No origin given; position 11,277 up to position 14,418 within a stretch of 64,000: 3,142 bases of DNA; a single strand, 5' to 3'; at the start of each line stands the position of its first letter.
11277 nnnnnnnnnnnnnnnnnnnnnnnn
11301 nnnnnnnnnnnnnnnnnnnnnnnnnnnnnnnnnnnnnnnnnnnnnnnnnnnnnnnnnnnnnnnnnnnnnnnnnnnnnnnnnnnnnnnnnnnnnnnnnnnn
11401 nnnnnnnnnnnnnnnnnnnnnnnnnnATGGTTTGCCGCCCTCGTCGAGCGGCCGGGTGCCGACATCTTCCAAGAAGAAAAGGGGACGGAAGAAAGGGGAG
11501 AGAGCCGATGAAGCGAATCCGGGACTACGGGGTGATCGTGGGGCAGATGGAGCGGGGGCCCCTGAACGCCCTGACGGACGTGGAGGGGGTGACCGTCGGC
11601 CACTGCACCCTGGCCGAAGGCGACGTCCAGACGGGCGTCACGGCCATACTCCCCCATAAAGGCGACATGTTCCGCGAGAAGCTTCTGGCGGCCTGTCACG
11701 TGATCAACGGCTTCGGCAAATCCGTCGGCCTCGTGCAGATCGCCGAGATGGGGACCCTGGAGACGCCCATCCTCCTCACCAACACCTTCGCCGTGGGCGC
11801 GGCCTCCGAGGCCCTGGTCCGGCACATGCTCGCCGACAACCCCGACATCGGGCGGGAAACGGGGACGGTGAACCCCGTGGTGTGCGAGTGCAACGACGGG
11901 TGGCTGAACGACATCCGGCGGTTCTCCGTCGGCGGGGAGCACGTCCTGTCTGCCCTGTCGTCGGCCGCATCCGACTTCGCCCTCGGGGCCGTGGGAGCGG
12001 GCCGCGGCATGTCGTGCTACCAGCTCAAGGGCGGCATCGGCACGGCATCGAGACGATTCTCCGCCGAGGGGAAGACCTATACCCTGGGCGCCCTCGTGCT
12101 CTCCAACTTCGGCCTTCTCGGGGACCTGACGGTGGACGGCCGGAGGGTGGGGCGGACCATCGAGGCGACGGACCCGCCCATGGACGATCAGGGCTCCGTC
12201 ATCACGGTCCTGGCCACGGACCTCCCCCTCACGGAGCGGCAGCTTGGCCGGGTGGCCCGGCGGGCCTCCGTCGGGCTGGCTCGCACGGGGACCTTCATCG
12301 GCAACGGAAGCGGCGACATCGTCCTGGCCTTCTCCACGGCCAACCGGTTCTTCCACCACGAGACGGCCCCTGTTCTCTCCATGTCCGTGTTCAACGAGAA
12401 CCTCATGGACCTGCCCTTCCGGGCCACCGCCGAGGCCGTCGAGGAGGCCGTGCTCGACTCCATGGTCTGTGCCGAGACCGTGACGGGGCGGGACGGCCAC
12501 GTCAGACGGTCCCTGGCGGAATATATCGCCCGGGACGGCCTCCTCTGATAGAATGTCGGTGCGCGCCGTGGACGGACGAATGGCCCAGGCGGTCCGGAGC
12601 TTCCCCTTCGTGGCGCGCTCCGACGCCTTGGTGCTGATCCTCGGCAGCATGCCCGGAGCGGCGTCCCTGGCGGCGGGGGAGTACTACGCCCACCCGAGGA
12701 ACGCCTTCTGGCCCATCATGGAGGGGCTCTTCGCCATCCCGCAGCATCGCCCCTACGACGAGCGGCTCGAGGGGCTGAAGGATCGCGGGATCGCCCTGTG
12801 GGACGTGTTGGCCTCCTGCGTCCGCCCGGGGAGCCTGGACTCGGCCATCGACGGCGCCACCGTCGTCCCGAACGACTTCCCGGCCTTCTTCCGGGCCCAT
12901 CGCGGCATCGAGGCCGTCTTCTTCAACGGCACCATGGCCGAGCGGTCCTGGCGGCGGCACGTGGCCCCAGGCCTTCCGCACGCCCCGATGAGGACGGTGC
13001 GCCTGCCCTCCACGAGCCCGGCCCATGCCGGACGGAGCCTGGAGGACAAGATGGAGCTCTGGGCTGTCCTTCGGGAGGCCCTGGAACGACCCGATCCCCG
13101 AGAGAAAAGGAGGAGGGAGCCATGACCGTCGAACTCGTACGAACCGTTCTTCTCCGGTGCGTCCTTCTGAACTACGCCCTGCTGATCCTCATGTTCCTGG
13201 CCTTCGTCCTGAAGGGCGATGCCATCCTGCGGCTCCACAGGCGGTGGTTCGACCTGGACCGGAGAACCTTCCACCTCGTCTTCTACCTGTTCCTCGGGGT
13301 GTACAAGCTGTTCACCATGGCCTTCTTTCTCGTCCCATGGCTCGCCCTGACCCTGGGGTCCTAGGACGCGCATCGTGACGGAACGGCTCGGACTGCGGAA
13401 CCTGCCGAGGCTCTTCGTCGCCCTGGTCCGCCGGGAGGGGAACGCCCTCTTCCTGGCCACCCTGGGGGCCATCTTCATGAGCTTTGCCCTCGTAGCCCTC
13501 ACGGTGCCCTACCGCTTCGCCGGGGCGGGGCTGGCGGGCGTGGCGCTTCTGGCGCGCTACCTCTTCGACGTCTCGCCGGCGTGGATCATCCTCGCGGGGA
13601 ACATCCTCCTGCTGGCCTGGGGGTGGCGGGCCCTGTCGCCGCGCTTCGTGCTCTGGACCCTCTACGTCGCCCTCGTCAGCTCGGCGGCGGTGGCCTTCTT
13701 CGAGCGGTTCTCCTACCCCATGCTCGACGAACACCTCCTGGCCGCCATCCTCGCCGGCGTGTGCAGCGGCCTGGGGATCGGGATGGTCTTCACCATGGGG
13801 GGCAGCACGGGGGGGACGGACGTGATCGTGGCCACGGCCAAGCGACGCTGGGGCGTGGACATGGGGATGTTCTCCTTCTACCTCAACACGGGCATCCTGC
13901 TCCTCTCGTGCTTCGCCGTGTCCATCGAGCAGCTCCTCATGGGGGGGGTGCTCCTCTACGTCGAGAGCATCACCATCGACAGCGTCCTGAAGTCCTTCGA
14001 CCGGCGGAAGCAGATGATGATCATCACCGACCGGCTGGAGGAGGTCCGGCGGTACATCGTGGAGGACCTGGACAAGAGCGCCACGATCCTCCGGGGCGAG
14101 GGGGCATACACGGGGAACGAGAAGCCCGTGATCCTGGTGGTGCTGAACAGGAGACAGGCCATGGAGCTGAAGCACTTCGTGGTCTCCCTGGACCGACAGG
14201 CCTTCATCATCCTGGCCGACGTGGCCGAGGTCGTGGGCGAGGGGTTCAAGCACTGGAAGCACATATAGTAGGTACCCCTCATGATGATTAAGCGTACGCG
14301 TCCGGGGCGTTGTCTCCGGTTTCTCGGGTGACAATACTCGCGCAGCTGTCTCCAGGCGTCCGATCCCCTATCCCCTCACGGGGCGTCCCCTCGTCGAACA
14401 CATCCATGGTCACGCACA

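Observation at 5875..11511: TerB + DUF2791-type ATPase + Lhr-like helicase: a Shango-type conflict system of unknown mechanism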

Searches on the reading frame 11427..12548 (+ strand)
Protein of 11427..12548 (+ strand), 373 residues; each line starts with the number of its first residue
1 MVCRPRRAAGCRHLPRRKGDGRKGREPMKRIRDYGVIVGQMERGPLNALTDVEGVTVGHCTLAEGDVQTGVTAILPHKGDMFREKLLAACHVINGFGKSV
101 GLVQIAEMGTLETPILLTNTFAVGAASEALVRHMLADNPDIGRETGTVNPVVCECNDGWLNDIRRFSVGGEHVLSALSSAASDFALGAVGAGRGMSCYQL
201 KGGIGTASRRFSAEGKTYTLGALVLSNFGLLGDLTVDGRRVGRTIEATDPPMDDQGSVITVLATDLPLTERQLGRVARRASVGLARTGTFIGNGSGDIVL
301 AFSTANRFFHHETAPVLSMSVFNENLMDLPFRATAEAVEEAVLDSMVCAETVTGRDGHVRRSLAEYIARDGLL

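Call 7: search_protein_families(library=pfam, proteins=[window:11427-12548:+], max_evalue=0.01)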
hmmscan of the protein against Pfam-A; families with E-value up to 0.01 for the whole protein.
window:11427-12548:+ (373 aa): 1 family
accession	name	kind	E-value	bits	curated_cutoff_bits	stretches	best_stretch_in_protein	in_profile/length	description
PF03576.19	Peptidase_S58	-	3.7e-121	404.8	23.9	1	47-359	1-306/307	Peptidase family S58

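Call 8: search_protein_families(library=padloc, proteins=[window:11427-12548:+], max_evalue=0.01)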
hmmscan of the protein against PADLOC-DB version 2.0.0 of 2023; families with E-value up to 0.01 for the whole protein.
window:11427-12548:+ (373 aa): 0 families

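Call 31: find_homologous_proteins(query=window:11508-12548:+)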
Query window:11508-12548:+ (346 aa): 8000 proteins with E <= 0.001 among 8000 candidates; the best 120 are listed.
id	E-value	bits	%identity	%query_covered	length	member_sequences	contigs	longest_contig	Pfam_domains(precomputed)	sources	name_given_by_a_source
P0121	4.4e-191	652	86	100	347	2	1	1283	PF03576.20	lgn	-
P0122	6.0e-187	639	86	98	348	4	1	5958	PF03576.20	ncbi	-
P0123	3.1e-162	557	76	98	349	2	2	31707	PF03576.20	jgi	-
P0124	5.4e-161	553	74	98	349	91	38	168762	PF03576.20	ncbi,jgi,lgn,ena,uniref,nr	ncbi:MAG: P1 family peptidase [Aminobacteriaceae bacterium]|jgi:D-aminopeptidase|uniref:DmpA family 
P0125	3.7e-160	551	74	98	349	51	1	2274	PF03576.20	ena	-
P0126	1.3e-159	549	74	98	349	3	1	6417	PF03576.20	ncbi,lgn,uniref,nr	ncbi:P1 family peptidase [Aminivibrio sp.]|uniref:DmpA family aminopeptidase n=1 Tax=Aminivibrio sp.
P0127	1.6e-156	539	72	98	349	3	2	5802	PF03576.20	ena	-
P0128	1.5e-155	535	71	98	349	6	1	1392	PF03576.20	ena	-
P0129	2.4e-154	532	71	98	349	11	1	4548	PF03576.20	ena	-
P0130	3.5e-152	524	71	98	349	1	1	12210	PF03576.20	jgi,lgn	-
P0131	4.2e-151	521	69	98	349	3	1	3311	PF03576.20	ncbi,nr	ncbi:MAG: P1 family peptidase [Synergistaceae bacterium]|nr:P1 family peptidase [Synergistaceae bact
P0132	6.1e-151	520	71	98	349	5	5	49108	PF03576.20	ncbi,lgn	-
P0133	7.0e-151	520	71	98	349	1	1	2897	PF03576.20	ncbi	-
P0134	1.6e-150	519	70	98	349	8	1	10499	PF03576.20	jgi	-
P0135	2.0e-150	519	71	98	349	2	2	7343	PF03576.20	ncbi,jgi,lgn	-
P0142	5.1e-145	501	68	98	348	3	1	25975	PF03576.20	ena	-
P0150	1.5e-134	466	61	98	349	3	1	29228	PF03576.20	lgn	-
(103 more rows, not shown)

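Call 32: find_encoding_contigs(protein=P0124, flank=10000, max_places=3)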
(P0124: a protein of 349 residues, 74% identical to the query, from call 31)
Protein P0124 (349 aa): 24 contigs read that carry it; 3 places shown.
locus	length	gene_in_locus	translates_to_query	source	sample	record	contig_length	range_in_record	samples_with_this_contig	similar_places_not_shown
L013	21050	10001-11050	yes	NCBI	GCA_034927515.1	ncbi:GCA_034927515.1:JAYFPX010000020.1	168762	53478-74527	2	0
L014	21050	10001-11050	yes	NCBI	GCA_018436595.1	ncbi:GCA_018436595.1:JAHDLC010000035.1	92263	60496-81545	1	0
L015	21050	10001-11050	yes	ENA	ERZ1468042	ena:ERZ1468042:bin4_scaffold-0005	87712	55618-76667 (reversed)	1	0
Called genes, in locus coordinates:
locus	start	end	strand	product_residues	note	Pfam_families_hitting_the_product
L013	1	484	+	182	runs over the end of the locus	PF02632:BioY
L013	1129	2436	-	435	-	PF00875:DNA_photolyase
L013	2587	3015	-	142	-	PF00254:FKBP_C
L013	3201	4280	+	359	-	PF09925:DUF2157 (weak)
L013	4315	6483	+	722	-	PF13208:TerB_N, PF05099:TerB, PF15615:TerB_C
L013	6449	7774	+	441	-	PF10923:BrxC_BrxD, PF13191:AAA_16 (faint)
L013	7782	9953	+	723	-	PF00270:DEAD, PF00271:Helicase_C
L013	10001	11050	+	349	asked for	PF03576:Peptidase_S58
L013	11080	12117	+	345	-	PF01244:Peptidase_M19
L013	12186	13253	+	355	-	-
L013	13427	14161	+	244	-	PF13531:SBP_bac_11, PF01547:SBP_bac_1 (faint)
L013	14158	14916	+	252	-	PF04016:DUF364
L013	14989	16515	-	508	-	PF00030:Crystall (faint), PF03995:Inhibitor_I36 (faint), PF08964:Crystall_3 (weak), PF15138:Syncollin (faint), PF08964:Crystall_3 (weak)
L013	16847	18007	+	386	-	PF00155:Aminotran_1_2 (weak), PF00266:Aminotran_5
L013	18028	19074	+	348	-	-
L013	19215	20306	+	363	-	PF04143:Sulf_transp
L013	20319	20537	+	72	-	PF01206:TusA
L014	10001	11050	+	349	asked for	PF03576:Peptidase_S58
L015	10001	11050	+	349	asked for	PF03576:Peptidase_S58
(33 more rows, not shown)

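Call 33: find_encoding_contigs(protein=P0123, flank=10000, max_places=2)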
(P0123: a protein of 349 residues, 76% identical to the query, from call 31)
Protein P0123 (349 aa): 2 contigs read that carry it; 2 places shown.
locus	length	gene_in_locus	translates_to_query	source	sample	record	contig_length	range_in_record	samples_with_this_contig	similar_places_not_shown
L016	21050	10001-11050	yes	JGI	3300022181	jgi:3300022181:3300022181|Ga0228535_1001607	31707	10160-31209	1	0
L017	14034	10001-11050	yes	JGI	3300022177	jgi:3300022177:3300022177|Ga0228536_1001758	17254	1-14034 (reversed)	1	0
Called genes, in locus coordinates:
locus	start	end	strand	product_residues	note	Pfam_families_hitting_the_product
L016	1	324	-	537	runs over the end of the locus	PF05048:NosD (faint), PF13229:Beta_helix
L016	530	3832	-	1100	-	PF13229:Beta_helix (weak), PF16656:Pur_ac_phosph_N (faint), PF25788:Ig_Rha78A_N (faint)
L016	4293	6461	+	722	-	PF13208:TerB_N, PF05099:TerB (weak), PF15615:TerB_C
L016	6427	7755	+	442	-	PF10923:BrxC_BrxD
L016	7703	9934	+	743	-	PF00270:DEAD, PF00271:Helicase_C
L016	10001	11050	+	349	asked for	PF03576:Peptidase_S58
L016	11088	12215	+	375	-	PF01244:Peptidase_M19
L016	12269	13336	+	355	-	-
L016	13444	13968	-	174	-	-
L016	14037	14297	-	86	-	-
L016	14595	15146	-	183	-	PF03995:Inhibitor_I36 (weak), PF08964:Crystall_3 (faint), PF00030:Crystall (faint)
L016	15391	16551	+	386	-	PF00266:Aminotran_5, PF01041:DegT_DnrJ_EryC1 (weak)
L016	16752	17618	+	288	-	PF00586:AIRS, PF02769:AIRS_C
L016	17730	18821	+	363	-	PF04143:Sulf_transp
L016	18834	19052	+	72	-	PF01206:TusA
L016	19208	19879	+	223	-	PF13489:Methyltransf_23, PF13847:Methyltransf_31, PF08241:Methyltransf_11, PF08242:Methyltransf_12, PF13649:Methyltransf_25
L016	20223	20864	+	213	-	-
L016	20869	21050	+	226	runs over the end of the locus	?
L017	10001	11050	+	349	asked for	PF03576:Peptidase_S58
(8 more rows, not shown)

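Call 53: find_encoding_contigs(protein=P0132, flank=9000, max_places=2)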
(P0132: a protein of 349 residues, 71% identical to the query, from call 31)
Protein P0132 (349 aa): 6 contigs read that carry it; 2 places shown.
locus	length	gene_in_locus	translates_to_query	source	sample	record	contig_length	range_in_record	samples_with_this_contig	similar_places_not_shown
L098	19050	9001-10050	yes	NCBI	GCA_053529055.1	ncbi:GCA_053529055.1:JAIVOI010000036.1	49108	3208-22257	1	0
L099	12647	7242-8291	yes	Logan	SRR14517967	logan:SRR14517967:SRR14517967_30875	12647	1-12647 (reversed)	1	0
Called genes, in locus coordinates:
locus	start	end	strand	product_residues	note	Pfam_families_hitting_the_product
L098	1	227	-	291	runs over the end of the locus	PF03372:Exo_endo_phos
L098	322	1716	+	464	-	PF01212:Beta_elim_lyase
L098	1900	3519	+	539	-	PF13229:Beta_helix, PF02415:Chlam_PMP (faint), PF05048:NosD (faint), PF13229:Beta_helix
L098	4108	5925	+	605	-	-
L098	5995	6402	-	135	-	PF00578:AhpC-TSA, PF08534:Redoxin (faint), PF10417:1-cysPrx_C (weak)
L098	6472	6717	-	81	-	PF00578:AhpC-TSA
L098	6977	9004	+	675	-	PF00999:Na_H_Exchanger, PF02254:TrkA_N, PF02080:TrkA_C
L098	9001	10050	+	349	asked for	PF03576:Peptidase_S58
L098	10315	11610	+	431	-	PF25917:BSH_RND, PF25973:BSH_CzcB (weak), PF25881:HH_YBHG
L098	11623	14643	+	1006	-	PF00873:ACR_tran, PF02355:SecD_SecF_C (faint)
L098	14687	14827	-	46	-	-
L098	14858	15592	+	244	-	PF00392:GntR, PF07702:UTRA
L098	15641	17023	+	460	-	PF02378:PTS_EIIC, PF00367:PTS_EIIB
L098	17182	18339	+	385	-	PF01979:Amidohydro_1, PF07969:Amidohydro_3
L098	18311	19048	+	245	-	PF01182:Glucosamine_iso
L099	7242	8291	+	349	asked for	PF03576:Peptidase_S58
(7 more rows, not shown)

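Call 54: find_encoding_contigs(protein=P0142, flank=9000, max_places=1)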
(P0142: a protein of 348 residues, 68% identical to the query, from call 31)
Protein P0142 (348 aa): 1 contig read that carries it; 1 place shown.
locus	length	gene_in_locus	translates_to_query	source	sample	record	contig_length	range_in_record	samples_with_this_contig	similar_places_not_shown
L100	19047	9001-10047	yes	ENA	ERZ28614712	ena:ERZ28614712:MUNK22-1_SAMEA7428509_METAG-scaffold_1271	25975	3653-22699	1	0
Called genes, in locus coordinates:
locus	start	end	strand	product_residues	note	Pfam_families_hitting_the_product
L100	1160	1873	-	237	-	PF00005:ABC_tran, PF13304:AAA_21 (faint)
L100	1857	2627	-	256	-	PF00005:ABC_tran, PF12399:BCA_ABC_TP_C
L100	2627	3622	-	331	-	PF02653:BPD_transp_2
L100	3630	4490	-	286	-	PF02653:BPD_transp_2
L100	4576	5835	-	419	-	PF13433:Peripla_BP_5, PF13458:Peripla_BP_6, PF01094:ANF_receptor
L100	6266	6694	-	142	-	PF00254:FKBP_C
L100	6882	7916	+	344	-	-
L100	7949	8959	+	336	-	PF13208:TerB_N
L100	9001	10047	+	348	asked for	PF03576:Peptidase_S58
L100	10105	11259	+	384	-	PF00266:Aminotran_5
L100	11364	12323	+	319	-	PF00586:AIRS, PF02769:AIRS_C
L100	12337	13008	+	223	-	PF08241:Methyltransf_11 (weak), PF13649:Methyltransf_25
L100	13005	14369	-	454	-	PF13598:DUF4139 (weak)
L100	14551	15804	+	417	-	PF00817:IMS, PF21999:IMS_HHH_1, PF11799:IMS_C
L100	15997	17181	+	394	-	PF13229:Beta_helix (weak)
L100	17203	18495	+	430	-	PF01427:Peptidase_M15, PF03734:YkuD (weak)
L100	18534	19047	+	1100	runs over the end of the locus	PF11369:DUF3160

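Call 55: find_encoding_contigs(protein=P0150, flank=9000, max_places=1)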
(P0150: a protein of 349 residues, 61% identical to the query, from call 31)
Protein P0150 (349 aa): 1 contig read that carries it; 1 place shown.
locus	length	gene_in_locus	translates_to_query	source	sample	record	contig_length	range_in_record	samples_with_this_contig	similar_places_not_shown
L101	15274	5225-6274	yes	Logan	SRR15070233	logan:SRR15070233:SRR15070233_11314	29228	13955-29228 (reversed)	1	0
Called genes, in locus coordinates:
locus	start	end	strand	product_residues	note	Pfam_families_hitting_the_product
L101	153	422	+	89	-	PF12840:HTH_20 (weak), PF01022:HTH_5 (weak)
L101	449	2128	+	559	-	PF01266:DAO (faint), PF03486:HI0933_like (faint), PF07992:Pyr_redox_2, PF13738:Pyr_redox_3 (faint), PF13434:Lys_Orn_oxgnase (faint), PF00070:Pyr_redox, PF02852:Pyr_redox_dim, PF00581:Rhodanese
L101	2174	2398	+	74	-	PF01206:TusA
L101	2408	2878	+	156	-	PF13686:DrsE_2, PF02635:DsrE (weak)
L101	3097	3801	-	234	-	PF01553:Acyltransferase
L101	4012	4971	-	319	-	-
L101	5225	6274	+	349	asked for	PF03576:Peptidase_S58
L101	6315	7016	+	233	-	PF01177:Asp_Glu_race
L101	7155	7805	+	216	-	PF07314:Lit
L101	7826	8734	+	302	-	PF10646:Germane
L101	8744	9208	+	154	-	-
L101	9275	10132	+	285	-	PF00890:FAD_binding_2 (faint), PF01134:GIDA (faint), PF03486:HI0933_like (faint), PF07992:Pyr_redox_2, PF13738:Pyr_redox_3 (faint)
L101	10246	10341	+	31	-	PF08984:DUF1858 (weak)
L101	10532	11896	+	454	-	PF04055:Radical_SAM, PF13353:Fer4_12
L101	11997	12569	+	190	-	PF06130:PTAC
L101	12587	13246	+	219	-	PF01791:DeoC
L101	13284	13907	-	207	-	-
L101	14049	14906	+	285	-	PF01972:SDH_protease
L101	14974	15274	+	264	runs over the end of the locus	PF01790:LGT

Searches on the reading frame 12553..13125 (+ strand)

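Call 7: search_protein_families(library=pfam, proteins=[window:12553-13125:+], max_evalue=0.01)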
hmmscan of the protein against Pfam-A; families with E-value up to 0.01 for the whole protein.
window:12553-13125:+ (190 aa): 1 family
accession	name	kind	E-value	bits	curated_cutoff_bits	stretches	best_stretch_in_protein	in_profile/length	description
PF03167.25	UDG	-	2.6e-08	34.5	24.3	1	19-172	3-139/141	Uracil DNA glycosylase superfamily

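Call 8: search_protein_families(library=padloc, proteins=[window:12553-13125:+], max_evalue=0.01)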
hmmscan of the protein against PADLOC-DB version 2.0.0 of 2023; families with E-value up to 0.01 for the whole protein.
window:12553-13125:+ (190 aa): 0 families

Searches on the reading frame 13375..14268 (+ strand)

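Call 10: search_protein_families(library=pfam, proteins=[window:13375-14268:+], max_evalue=0.001)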
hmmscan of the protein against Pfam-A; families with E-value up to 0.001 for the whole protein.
window:13375-14268:+ (297 aa): 2 families
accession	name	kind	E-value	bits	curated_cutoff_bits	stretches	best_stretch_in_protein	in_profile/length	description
PF02588.21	YitT_membrane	-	4e-52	177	24.3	1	25-228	2-204/205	Uncharacterised 5xTM membrane BCR, YitT family COG1284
PF10035.14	DUF2179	-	1.1e-17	64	22.8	1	235-288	2-55/55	Uncharacterized protein conserved in bacteria (DUF2179)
